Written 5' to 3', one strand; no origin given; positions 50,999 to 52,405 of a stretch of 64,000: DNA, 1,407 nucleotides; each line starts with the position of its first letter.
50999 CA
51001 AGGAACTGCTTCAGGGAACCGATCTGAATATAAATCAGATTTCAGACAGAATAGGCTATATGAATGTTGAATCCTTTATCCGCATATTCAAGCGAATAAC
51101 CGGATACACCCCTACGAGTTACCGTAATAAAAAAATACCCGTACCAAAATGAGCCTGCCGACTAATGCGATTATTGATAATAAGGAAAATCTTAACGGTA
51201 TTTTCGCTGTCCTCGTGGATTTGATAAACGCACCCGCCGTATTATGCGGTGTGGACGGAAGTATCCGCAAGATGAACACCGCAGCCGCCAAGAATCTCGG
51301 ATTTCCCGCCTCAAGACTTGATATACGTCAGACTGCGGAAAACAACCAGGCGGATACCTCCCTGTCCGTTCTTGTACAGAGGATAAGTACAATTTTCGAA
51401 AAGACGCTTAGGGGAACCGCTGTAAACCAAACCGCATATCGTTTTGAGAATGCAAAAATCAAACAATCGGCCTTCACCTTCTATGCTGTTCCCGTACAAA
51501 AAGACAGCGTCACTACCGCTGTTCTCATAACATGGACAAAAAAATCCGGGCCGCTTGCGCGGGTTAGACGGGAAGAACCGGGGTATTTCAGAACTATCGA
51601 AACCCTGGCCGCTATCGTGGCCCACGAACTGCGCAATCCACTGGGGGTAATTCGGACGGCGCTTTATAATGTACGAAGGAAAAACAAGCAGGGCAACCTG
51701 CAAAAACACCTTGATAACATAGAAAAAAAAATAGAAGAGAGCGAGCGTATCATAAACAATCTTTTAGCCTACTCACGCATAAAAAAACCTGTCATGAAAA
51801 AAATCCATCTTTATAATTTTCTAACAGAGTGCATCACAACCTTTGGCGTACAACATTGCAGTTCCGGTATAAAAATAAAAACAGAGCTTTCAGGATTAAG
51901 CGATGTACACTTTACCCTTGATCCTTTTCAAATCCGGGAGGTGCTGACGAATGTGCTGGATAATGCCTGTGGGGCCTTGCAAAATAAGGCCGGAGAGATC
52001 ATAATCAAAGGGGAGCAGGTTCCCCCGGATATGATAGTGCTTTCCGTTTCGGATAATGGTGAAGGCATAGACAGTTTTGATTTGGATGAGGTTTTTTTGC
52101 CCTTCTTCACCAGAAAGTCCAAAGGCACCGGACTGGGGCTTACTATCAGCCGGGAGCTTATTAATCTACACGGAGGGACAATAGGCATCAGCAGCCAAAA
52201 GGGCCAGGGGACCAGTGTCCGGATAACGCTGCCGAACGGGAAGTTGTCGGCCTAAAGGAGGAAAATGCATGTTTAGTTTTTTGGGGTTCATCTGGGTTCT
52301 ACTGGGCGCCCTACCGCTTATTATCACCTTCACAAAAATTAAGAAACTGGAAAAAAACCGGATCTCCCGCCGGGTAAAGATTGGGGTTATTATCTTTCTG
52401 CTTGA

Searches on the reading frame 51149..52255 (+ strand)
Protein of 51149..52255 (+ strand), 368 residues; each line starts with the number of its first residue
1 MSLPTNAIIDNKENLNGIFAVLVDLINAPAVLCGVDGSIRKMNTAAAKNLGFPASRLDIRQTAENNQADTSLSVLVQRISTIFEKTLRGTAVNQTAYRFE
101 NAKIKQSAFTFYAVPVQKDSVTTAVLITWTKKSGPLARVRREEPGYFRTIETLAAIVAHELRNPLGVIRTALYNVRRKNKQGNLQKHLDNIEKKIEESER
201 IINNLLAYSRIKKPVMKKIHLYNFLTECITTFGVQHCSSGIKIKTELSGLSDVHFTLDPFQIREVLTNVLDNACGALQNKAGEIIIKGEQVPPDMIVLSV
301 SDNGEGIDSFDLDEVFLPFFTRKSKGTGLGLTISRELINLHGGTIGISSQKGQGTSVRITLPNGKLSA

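Call 65: search_protein_families(library=pfam, proteins=[window:51149-52255:+], max_evalue=0.00001)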
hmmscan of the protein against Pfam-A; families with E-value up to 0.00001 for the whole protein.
window:51149-52255:+ (368 aa): 2 families
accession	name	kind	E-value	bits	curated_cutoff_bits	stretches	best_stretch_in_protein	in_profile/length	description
PF02518.31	HATPase_c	-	8.1e-25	87.9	26.4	1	258-363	2-109/111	Histidine kinase-, DNA gyrase B-, and HSP90-like ATPase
PF00512.31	HisKA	-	4.3e-12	46.3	26.9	1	152-212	4-64/66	His Kinase A (phospho-acceptor) domain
